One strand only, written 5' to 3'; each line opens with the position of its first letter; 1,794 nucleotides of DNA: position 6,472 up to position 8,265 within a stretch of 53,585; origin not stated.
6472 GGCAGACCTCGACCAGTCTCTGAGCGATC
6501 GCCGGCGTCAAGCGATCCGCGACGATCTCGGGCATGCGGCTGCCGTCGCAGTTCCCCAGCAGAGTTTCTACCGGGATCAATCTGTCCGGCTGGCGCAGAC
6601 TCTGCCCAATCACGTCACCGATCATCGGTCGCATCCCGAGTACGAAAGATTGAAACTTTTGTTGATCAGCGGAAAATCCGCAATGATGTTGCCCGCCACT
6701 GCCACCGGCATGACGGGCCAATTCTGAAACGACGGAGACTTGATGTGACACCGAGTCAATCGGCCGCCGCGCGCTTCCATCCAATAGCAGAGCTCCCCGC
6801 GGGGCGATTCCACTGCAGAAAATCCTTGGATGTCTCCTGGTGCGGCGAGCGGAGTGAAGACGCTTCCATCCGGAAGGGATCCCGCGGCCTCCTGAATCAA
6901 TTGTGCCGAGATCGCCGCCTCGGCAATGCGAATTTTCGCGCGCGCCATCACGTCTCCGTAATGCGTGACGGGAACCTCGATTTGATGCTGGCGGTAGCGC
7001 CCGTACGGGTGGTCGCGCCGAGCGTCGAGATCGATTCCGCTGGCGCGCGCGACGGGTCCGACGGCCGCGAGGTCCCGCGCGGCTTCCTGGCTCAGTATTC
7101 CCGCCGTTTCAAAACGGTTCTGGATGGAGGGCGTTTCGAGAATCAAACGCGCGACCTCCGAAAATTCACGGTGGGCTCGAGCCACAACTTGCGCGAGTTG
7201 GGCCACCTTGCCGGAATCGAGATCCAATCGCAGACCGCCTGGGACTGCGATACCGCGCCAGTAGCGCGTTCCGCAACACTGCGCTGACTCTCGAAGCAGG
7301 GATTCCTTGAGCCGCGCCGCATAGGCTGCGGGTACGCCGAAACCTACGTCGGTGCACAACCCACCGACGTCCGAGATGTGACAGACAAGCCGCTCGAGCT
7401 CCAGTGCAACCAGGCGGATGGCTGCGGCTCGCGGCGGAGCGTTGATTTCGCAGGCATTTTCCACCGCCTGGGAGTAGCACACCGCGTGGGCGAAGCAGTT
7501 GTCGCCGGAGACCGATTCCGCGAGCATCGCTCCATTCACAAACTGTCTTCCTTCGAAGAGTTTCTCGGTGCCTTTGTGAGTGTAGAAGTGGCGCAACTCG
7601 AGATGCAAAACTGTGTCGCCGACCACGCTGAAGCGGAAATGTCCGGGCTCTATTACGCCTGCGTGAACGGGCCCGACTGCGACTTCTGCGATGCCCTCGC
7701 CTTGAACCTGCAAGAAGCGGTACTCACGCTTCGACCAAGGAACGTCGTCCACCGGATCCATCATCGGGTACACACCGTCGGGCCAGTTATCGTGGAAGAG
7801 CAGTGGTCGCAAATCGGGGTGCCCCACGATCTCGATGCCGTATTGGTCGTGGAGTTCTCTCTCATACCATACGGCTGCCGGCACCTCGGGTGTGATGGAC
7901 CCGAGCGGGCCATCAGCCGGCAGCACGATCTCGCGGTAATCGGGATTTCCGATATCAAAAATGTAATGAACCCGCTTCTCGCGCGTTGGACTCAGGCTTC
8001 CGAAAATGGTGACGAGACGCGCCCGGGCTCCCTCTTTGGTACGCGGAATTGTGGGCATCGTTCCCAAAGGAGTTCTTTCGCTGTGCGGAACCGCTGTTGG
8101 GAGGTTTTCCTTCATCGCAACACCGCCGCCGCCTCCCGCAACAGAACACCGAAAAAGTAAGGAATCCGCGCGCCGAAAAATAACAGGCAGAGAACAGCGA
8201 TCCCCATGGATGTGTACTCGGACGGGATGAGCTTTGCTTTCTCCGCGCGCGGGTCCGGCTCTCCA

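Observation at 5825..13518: ArsR-led six-gene complex-I / group-4-hydrogenase-like membrane module whose catalytic subunit has no [NiFe] ligands (Ehr-type, function unknown)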

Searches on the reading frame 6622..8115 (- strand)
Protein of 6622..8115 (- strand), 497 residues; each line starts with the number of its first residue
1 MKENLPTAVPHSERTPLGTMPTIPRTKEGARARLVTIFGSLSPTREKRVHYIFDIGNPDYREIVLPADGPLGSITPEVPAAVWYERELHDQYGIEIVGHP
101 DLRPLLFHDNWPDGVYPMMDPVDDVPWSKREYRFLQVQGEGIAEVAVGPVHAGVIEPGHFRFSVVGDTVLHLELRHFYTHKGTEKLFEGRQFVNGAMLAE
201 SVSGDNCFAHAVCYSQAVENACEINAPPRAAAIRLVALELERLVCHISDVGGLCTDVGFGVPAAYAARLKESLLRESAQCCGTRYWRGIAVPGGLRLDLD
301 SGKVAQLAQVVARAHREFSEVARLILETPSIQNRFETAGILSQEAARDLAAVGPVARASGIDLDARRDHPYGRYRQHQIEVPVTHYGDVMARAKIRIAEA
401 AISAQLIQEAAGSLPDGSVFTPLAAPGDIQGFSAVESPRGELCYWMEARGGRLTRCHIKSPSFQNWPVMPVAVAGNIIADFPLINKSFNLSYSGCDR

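Call 3: search_protein_families(library=pfam, proteins=[window:6622-8115:-], max_evalue=0.01)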
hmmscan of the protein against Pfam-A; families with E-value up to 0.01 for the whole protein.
window:6622-8115:- (497 aa): 3 families
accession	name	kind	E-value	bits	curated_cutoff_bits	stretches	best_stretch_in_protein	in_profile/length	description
PF00346.24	Complex1_49kDa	-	4.7e-46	157.5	24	2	256-421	1-166/271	Respiratory-chain NADH dehydrogenase, 49 Kd subunit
PF00329.25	Complex1_30kDa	-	2.3e-13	51.2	22.5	1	63-118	55-114/124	Respiratory-chain NADH dehydrogenase, 30 Kd subunit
PF00374.24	NiFeSe_Hases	-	7.3e-08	32.2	25.8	1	182-239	2-59/508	Nickel-dependent hydrogenase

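Call 4: search_protein_families(library=ncbifam, proteins=[window:6622-8115:-], max_evalue=0.01)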
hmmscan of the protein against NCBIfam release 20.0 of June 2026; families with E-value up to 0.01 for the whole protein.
window:6622-8115:- (497 aa): 25 families
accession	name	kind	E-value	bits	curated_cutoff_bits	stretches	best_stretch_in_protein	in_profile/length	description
NF004739.1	PRK06075.1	equivalog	1.3e-64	218.4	360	2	144-421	2-279/384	NADH-quinone oxidoreductase subunit D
NF009808.0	PRK13292.1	equivalog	2.3e-52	177.9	1156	2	71-420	324-685/791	NADH-quinone oxidoreductase subunit B/C/D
TIGR01962.1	NuoD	equivalog_domain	6.7e-51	173.4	459.35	2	147-421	7-281/386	NADH dehydrogenase (quinone) subunit D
NF008974.0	PRK12322.1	equivalog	2.3e-45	155.1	522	1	145-484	9-353/366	NADH-quinone oxidoreductase subunit D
NF040602.1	F420_dehyd_FpoD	exception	7.5e-45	153.5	600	1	145-497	10-372/372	F420H2 dehydrogenase subunit FpoD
NF008728.0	PRK11742.1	equivalog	1.2e-36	126.2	840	2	158-419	228-491/598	NADH-quinone oxidoreductase subunit C/D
NF005649.0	PRK07415.1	equivalog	2.4e-32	112.5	583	1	146-419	14-288/394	NAD(P)H-quinone oxidoreductase subunit H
TIGR01961.1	NuoC_fam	subfamily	1.9e-09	38.1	122.45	1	64-118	62-114/122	NADH (or F420H2) dehydrogenase, subunit C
NF004733.0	PRK06074.1-5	equivalog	1.2e-07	31.6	225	1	65-106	94-135/203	NADH-quinone oxidoreductase subunit C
NF033181.1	NiFeSe_hydrog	equivalog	9.6e-07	28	600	1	376-465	366-448/507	nickel-dependent hydrogenase large subunit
NF045518.1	H2_NiFeSe_large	exception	7.8e-06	25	780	0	389-463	356-431/485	NiFeSe hydrogenase large subunit HysA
NF004730.0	PRK06074.1-1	equivalog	3.3e-05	23.8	193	1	73-106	109-142/200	NADH-quinone oxidoreductase subunit C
NF040611.1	F420_dehyd_FpoC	exception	3.7e-05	23.7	220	1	65-111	89-136/158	F420H2 dehydrogenase subunit FpoC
NF004735.0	PRK06074.2-2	equivalog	6.8e-05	22.8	176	1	65-110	89-135/158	NADH-quinone oxidoreductase subunit C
NF006304.0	PRK08491.1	equivalog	7.3e-05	22.4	228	1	68-113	122-167/263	NADH-quinone oxidoreductase subunit C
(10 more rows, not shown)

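Call 8: search_solved_structures(query=window:6622-8115:-, max_evalue=0.001, show_alignments=3)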
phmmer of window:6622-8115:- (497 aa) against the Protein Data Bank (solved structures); distinct sequences matched with E-value up to 0.001: 100 (the best 60 are shown).
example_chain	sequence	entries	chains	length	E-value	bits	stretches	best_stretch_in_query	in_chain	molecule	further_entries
7z0s_E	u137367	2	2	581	1.5e-75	258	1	72-497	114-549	Formate hydrogenlyase subunit 5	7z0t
2fug_4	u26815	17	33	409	7.5e-39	137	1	143-422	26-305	NADH-quinone oxidoreductase chain 4 | NADH-QUINONE OXIDOREDUCTASE SUBUNIT 4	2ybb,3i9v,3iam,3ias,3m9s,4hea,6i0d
6cfw_L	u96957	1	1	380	2.2e-35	125.6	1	144-489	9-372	Membrane-bound hydrogenase subunit alpha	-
7q5y_B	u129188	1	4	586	9.8e-35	123.5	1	146-414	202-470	NADH-quinone oxidoreductase subunit C/D 2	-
8ba0_D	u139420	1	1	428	1e-30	110.2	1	148-423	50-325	Complex I-49kD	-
8b9z_D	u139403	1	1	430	1.1e-30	110.1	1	148-423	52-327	Complex I-49kD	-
9f5x_E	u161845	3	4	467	1.2e-30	110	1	121-422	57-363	NADH:ubiquinone oxidoreductase 49 kD subunit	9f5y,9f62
8esw_S2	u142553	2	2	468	1.5e-30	109.7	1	148-423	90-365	Complex I-49kD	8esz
7arc_D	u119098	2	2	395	6.1e-29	104.3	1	165-422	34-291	ND7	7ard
7zm7_C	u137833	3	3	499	3.1e-28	102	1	147-419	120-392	NADH-ubiquinone oxidoreductase 49 kDa subunit-like protein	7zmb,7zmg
5xtb_Q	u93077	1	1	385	3.2e-28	102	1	164-420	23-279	NADH dehydrogenase [ubiquinone] iron-sulfur protein 2, mitochondrial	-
5xtd_Q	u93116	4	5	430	4.6e-28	101.4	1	163-420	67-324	NADH dehydrogenase [ubiquinone] iron-sulfur protein 2, mitochondrial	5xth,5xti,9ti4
6g2j_D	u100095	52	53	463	6.2e-28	101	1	148-420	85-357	NADH dehydrogenase [ubiquinone] iron-sulfur protein 2, mitochondrial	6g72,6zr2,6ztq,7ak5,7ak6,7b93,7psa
9cwt_Q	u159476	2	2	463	6.2e-28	101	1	163-420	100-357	NADH dehydrogenase [ubiquinone] iron-sulfur protein 2, mitochondrial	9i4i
5lc5_D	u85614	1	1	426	6.3e-28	101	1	164-420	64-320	NADH dehydrogenase [ubiquinone] iron-sulfur protein 2, mitochondrial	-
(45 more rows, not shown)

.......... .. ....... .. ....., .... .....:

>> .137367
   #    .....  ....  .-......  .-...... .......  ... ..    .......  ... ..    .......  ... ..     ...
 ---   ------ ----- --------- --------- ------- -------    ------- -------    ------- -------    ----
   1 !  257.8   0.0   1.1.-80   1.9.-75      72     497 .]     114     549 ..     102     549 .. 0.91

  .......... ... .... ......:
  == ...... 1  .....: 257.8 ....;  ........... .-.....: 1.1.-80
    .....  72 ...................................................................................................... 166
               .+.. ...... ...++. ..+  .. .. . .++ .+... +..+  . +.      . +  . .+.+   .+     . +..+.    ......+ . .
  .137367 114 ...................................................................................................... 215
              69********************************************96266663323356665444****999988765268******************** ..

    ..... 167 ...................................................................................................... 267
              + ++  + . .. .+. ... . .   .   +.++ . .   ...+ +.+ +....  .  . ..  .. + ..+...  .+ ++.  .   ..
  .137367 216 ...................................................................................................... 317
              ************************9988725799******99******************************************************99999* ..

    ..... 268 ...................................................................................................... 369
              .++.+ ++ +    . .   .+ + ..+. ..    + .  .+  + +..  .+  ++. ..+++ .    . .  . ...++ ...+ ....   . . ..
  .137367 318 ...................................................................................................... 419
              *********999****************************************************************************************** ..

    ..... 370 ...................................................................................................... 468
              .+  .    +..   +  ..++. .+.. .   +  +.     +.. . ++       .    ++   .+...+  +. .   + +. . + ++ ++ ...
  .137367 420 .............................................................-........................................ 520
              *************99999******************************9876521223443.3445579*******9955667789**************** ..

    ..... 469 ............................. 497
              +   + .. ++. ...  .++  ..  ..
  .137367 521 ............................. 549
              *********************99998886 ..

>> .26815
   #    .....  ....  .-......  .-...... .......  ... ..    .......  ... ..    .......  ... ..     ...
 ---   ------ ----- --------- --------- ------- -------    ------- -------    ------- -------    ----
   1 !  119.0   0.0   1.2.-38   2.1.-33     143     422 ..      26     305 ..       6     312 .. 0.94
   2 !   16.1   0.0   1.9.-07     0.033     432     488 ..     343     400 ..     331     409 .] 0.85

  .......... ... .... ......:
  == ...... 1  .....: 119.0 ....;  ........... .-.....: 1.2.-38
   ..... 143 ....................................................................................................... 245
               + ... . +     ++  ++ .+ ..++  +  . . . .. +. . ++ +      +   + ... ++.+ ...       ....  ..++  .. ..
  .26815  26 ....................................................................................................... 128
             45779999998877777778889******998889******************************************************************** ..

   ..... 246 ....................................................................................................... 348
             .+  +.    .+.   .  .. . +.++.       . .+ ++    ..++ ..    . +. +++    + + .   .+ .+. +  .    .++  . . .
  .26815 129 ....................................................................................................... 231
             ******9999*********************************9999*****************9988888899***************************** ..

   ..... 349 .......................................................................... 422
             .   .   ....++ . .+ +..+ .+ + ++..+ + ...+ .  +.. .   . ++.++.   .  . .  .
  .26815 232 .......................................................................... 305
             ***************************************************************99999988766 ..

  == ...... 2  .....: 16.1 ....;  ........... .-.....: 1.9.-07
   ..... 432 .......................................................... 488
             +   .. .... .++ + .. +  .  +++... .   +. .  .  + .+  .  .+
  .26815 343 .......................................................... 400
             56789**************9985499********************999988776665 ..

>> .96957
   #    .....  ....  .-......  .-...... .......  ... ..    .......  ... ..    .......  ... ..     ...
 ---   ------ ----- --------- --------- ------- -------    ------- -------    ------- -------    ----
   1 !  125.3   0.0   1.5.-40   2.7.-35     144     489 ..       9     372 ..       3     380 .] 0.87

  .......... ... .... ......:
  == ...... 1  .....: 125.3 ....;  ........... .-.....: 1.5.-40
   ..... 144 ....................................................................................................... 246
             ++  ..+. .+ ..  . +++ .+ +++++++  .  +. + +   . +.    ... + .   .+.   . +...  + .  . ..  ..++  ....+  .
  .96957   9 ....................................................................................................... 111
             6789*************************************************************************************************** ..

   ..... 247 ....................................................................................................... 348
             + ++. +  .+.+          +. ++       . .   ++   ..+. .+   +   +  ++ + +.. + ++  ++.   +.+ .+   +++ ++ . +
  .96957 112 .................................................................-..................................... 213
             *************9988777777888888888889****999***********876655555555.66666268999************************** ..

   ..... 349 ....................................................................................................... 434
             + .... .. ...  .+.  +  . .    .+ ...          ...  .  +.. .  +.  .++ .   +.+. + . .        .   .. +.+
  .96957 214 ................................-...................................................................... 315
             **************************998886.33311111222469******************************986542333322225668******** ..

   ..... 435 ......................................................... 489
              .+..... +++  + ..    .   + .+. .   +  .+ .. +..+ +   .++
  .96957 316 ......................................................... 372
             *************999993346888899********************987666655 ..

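Call 10: find_homologous_proteins(query=window:6622-8115:-, max_evalue=1e-20)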
Query window:6622-8115:- (497 aa): 7997 proteins with E <= 1e-20 among 8000 candidates; the best 120 are listed.
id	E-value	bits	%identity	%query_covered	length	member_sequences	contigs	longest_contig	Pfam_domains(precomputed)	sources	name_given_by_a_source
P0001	0.0e+0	1072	92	100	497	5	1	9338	PF00374.25,PF00329.26,PF00346.25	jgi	jgi:Ni,Fe-hydrogenase III large subunit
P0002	0.0e+0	1056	91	100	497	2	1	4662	PF00374.25,PF00329.26,PF00346.25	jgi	jgi:Ni,Fe-hydrogenase III large subunit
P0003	9.9e-291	983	84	100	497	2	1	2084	PF00374.25,PF00329.26,PF00346.25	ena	-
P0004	4.5e-287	971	84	100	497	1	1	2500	PF00374.25,PF00329.26,PF00346.25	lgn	-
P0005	2.6e-284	962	83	100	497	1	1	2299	PF00374.25,PF00329.26,PF00346.25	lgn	-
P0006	2.2e-281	952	81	100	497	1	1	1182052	PF00374.25,PF00329.26,PF00346.25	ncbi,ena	-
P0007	8.1e-281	950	82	100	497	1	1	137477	PF00374.25,PF00329.26,PF00346.25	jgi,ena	jgi:Ni,Fe-hydrogenase III large subunit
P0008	9.1e-281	950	82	100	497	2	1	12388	PF00374.25,PF00329.26,PF00346.25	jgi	-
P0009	7.5e-280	947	82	100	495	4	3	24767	PF00374.25,PF00329.26,PF00346.25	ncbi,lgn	ncbi:MAG: NADH-quinone oxidoreductase subunit C [Candidatus Acidiferrales bacterium]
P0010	9.7e-279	943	80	100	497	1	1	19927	PF00374.25,PF00329.26,PF00346.25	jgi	jgi:Ni,Fe-hydrogenase III large subunit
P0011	2.5e-277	939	80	100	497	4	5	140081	PF00374.25,PF00329.26,PF00346.25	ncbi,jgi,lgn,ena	ncbi:MAG: NADH-quinone oxidoreductase subunit C [Candidatus Acidiferrales bacterium]|jgi:Ni,Fe-hydro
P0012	3.9e-277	938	79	100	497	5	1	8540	PF00374.25,PF00329.26,PF00346.25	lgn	-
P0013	5.6e-277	937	80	100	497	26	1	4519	PF00374.25,PF00329.26,PF00346.25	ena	-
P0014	7.0e-276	934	79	100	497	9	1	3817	PF00374.25,PF00329.26,PF00346.25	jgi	jgi:Ni,Fe-hydrogenase III large subunit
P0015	1.2e-275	933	81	98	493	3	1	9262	PF00374.25,PF00329.26,PF00346.25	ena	-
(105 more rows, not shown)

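Call 12: find_related_loci(query=window:6622-8115:-, collection=genome_contigs, flank=10000)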
Query window:6622-8115:- (497 aa) in genome_contigs; peptide patterns used: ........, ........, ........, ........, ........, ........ (x = any residue, [..] = any of these).
65 stretches matched a pattern; 29 encode a relative of the query (tblastn E <= 1e-3); 29 distinct loci.
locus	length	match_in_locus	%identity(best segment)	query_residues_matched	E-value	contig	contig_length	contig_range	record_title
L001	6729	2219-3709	88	1-497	0e+0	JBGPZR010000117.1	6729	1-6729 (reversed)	MAG: Terriglobia bacterium isolate OBJ1_062018_070_20 k141_258040_length_6729_cov_8.0000, whole genome shotgun sequence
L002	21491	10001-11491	81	1-497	0e+0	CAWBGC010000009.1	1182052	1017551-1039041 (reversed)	MAG: uncultured Acidobacteriota bacterium isolate MFD09222.bin.1.180 genome assembly, contig: contig_36042, whole genome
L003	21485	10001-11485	82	1-497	0e+0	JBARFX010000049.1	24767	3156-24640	MAG: Candidatus Acidiferrales bacterium isolate MFD06596_ilm_asm_bin15 k127_121536, whole genome shotgun sequence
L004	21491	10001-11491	80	1-497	0e+0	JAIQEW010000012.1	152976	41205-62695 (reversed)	MAG: Terriglobia bacterium isolate SRVP_19 SR-VP_26_10_2019_B_20cm_scaffold_164, whole genome shotgun sequence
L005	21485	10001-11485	80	1-497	0e+0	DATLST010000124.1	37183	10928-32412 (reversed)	MAG TPA_asm: Candidatus Acidiferrales bacterium isolate SMAG_U13937 k141_754935, whole genome shotgun sequence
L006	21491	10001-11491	79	1-497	0e+0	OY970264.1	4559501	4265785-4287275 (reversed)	MAG: uncultured Acidobacteriota bacterium isolate MFD03726.bin.c.8 genome assembly, chromosome: 1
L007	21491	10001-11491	80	1-497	0e+0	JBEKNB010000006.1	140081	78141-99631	MAG: Candidatus Acidiferrales bacterium isolate SPRUCE 407 SPRUCE_407_6, whole genome shotgun sequence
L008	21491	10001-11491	77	1-497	0e+0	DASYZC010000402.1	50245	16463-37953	MAG TPA_asm: Candidatus Acidiferrales bacterium isolate SMAG_U6352 k141_850451, whole genome shotgun sequence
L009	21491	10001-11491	78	1-497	0e+0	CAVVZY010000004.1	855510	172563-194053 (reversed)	MAG: uncultured Acidobacteriota bacterium isolate MFD01872.bin.1.36 genome assembly, contig: contig_123876, whole genome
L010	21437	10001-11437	79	19-497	0e+0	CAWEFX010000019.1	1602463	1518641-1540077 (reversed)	MAG: uncultured Acidobacteriota bacterium isolate MFD00991.bin.2.63 genome assembly, contig: contig_8851, whole genome s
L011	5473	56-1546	76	1-497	0e+0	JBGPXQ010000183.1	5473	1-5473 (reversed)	MAG: Terriglobia bacterium isolate OBJ1_062018_090_33 k141_2436653_length_5473_cov_20.0000, whole genome shotgun sequenc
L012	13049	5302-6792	78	1-497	0e+0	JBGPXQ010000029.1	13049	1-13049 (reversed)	MAG: Terriglobia bacterium isolate OBJ1_062018_090_33 k141_1002430_length_13049_cov_20.5578, whole genome shotgun sequen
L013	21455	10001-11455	76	13-497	0e+0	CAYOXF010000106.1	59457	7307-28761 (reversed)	MAG TPA_asm: uncultured Acidobacteriaceae bacterium isolate SRP140028_co1_618 genome assembly, contig: k141_2867363, who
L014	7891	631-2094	77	10-497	0e+0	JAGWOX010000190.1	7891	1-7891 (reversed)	MAG: Acidobacteriota bacterium isolate REEB266 contig-150_14463, whole genome shotgun sequence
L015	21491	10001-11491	75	1-497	0e+0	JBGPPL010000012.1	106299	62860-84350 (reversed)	MAG: Terriglobia bacterium isolate OBJ2_061818_050_14 k141_2858367_length_106299_cov_12.9970, whole genome shotgun seque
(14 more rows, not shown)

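Call 32: search_protein_representatives(protein=window:6622-8115:-)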
Query: 497 residues. Proteins with E-value up to 0.001 (for the whole library): 7511; up to 1e-10: 3840; up to 1e-30: 993. The best 150 are listed.
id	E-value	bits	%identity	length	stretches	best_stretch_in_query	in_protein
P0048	6.0e-267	902.7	77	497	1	1-497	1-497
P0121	3.2e-181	619.9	83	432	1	58-376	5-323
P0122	7.9e-147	506.5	63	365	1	31-373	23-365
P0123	6.7e-121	420.9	45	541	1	49-496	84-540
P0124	2.2e-118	412.6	45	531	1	31-497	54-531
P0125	3.7e-114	398.7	44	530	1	48-496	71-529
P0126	1.2e-111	390.4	44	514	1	32-496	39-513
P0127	2.4e-111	389.4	44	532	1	65-497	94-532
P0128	1.7e-110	386.6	43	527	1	25-496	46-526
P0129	1.4e-109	383.5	46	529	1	20-497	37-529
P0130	2.0e-108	379.8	42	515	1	49-496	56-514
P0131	2.2e-107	376.3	43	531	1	45-497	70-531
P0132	6.4e-107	374.8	45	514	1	72-496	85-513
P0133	6.5e-106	371.5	45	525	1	63-497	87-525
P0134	6.1e-105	368.3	41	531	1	27-497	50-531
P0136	1.6e-103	363.6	45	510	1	71-496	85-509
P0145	2.0e-97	343.5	44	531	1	70-496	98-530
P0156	2.0e-91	323.7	41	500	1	24-496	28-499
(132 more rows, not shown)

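Call 39: find_encoding_contigs(protein=P0124, flank=10000, max_places=2)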
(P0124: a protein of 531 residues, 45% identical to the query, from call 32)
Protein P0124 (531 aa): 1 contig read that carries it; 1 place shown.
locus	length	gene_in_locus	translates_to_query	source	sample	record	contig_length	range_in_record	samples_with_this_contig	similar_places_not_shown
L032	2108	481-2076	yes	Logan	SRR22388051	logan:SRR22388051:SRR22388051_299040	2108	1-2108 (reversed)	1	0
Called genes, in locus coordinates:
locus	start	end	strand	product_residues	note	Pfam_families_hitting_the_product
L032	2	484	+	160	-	?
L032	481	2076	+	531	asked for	PF00329:Complex1_30kDa, PF00346:Complex1_49kDa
